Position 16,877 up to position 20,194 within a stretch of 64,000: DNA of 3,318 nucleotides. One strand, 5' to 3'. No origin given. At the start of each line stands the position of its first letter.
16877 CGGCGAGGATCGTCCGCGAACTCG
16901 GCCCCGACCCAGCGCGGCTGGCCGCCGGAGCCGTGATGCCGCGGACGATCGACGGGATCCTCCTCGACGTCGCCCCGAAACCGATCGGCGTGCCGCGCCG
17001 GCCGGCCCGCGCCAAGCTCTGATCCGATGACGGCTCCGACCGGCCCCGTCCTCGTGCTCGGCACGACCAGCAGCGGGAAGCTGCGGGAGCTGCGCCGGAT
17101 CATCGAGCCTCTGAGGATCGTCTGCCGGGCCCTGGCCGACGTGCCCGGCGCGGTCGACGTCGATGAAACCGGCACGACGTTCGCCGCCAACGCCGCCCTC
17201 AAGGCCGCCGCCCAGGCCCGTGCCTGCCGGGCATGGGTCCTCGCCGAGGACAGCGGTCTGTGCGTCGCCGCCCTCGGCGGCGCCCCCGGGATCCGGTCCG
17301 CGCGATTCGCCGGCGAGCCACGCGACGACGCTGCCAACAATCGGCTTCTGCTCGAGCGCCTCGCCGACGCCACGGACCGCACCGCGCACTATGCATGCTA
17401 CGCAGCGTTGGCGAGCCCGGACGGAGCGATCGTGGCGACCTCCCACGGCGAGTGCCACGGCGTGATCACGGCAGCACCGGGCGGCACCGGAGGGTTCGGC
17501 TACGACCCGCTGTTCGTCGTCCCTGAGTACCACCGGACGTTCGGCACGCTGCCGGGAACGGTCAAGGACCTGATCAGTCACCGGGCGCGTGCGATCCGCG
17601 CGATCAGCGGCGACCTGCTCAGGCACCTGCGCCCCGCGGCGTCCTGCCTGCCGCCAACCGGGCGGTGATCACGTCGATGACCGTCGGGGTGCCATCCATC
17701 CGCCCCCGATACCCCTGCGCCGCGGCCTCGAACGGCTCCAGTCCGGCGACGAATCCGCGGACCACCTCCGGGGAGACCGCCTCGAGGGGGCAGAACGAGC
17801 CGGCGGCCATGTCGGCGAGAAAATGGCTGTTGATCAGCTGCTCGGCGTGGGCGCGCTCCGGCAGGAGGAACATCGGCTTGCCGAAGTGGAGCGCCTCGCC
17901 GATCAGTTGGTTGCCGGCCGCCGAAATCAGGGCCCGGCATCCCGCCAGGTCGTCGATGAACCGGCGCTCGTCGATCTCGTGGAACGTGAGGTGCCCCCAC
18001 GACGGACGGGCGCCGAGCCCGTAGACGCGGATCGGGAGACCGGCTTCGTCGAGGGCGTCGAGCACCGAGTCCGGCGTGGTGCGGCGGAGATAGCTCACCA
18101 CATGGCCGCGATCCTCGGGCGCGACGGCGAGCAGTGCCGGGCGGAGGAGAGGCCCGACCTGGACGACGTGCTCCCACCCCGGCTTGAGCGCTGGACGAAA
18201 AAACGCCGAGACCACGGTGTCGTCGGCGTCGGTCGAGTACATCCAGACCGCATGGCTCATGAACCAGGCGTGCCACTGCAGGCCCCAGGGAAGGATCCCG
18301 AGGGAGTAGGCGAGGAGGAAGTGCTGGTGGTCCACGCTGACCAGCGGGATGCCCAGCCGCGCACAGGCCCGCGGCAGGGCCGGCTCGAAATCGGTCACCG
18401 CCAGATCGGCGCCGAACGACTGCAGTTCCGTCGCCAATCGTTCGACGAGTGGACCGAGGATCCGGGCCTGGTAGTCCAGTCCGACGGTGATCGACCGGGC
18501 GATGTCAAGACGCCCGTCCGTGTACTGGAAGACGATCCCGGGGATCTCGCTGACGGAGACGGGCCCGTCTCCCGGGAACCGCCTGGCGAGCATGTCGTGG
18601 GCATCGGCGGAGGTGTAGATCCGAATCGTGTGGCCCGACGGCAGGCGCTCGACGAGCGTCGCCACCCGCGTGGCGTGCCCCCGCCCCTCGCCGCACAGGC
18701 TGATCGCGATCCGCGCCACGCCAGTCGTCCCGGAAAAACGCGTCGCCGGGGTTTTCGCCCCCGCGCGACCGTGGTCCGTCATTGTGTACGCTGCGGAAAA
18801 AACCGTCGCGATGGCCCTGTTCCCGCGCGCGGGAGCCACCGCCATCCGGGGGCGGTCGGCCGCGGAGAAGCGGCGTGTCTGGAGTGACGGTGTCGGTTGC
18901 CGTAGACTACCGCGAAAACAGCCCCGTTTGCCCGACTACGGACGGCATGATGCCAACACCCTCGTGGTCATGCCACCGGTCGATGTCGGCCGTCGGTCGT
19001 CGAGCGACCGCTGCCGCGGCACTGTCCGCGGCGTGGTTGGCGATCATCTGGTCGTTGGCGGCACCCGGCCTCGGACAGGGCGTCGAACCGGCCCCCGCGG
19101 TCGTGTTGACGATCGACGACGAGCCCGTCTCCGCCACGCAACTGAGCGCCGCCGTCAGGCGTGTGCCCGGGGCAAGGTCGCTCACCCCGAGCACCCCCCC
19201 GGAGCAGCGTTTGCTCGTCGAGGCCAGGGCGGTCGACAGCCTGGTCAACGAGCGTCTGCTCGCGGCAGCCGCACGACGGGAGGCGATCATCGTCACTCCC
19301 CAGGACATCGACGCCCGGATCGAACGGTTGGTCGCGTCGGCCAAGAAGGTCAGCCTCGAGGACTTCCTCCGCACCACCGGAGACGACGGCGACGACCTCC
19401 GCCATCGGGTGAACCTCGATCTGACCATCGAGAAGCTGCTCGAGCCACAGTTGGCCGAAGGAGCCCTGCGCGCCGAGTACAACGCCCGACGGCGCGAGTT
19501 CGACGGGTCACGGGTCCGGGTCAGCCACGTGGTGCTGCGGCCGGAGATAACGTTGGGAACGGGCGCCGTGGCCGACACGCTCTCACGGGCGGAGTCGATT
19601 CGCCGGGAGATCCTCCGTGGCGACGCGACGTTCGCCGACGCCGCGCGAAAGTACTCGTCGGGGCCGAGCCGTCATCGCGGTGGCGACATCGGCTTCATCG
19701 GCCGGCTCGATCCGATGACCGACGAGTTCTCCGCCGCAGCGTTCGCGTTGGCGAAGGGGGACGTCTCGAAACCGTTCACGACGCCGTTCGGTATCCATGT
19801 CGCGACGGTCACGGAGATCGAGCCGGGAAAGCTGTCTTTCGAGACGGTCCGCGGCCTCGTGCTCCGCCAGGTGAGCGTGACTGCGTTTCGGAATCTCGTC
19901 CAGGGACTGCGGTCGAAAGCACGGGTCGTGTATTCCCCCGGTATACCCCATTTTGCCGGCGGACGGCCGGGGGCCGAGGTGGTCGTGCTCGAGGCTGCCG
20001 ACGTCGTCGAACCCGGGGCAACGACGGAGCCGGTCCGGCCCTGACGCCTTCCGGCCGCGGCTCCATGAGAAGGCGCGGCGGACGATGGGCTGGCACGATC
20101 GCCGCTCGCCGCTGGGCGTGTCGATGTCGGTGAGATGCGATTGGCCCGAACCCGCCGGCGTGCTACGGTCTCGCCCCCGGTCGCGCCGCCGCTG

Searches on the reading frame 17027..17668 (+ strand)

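Call 15: search_protein_families(library=pfam, proteins=[window:17027-17668:+], max_evalue=0.01)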
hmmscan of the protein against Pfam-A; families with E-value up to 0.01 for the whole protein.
window:17027-17668:+ (213 aa): 1 family
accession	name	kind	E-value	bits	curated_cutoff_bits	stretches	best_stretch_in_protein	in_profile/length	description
PF01725.21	Ham1p_like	-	2.2e-55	187.9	22.5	1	9-193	1-183/186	Ham1 family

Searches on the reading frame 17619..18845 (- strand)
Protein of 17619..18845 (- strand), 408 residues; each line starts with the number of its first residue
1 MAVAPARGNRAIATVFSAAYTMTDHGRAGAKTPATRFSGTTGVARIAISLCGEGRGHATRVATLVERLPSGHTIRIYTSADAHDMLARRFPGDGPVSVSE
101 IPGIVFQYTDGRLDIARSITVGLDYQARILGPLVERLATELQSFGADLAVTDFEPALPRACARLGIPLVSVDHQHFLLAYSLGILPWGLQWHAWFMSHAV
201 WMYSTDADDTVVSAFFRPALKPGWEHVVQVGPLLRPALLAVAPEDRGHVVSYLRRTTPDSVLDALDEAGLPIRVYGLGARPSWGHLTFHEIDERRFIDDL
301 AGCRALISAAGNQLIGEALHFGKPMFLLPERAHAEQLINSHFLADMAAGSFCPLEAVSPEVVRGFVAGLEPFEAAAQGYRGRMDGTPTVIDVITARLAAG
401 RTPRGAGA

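Call 3: search_protein_families(library=ncbifam, proteins=[window:17619-18845:-], max_evalue=0.01)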
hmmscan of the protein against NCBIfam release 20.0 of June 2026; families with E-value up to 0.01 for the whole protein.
window:17619-18845:- (408 aa): 1 family
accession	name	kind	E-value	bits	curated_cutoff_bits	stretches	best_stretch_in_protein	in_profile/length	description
TIGR00661.1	MJ1255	subfamily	1.6e-28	99.9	195.9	1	45-352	1-297/321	MJ1255/VC2487 family glycosyltransferase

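Call 4: search_protein_families(library=pfam, proteins=[window:17619-18845:-], max_evalue=0.01)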
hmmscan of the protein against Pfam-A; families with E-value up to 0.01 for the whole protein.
window:17619-18845:- (408 aa): 2 families
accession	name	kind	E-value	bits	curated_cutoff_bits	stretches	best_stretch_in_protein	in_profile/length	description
PF13528.12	Glyco_trans_1_3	-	2.2e-49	168.8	25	1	45-368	2-320/322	Glycosyl transferase family 1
PF13439.12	Glyco_transf_4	-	9.3e-05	22.9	28.5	1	56-199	3-134/170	Glycosyltransferase Family 4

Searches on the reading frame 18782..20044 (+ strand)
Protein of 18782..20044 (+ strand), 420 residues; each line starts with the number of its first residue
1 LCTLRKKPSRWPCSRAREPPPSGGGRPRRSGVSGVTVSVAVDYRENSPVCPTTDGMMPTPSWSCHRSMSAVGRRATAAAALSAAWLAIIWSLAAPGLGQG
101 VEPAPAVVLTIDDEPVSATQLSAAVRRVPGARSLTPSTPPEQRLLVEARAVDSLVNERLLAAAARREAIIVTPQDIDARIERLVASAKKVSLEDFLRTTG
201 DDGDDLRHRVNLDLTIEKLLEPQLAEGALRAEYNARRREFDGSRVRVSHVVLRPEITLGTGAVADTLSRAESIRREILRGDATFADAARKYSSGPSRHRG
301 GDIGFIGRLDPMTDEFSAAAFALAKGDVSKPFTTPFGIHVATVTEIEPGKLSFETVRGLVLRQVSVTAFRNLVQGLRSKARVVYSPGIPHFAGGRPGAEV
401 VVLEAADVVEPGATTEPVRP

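Call 15: search_protein_families(library=pfam, proteins=[window:18782-20044:+], max_evalue=0.01)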
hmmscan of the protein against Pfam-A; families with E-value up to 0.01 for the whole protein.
window:18782-20044:+ (420 aa): 6 families
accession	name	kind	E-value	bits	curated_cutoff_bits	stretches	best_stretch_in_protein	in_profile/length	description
PF00639.27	Rotamase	-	1.3e-16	61.8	21.7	1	251-344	3-96/97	PPIC-type PPIASE domain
PF13616.12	Rotamase_3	-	1.4e-15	58.3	22.5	1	242-345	14-114/116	PPIC-type PPIASE domain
PF13145.12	Rotamase_2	-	1.1e-10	42.8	27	1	226-357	3-120/121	PPIC-type PPIASE domain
PF13624.11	SurA_N_3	-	1.9e-07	31.5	27.2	1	80-219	13-161/162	SurA-like N-terminal domain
PF09312.16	SurA_N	-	0.00034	21.2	30.8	1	107-206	4-101/118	SurA N-terminal domain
PF13623.11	SurA_N_2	-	0.0065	16.8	28.5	0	104-182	39-121/145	SurA-like N-terminal domain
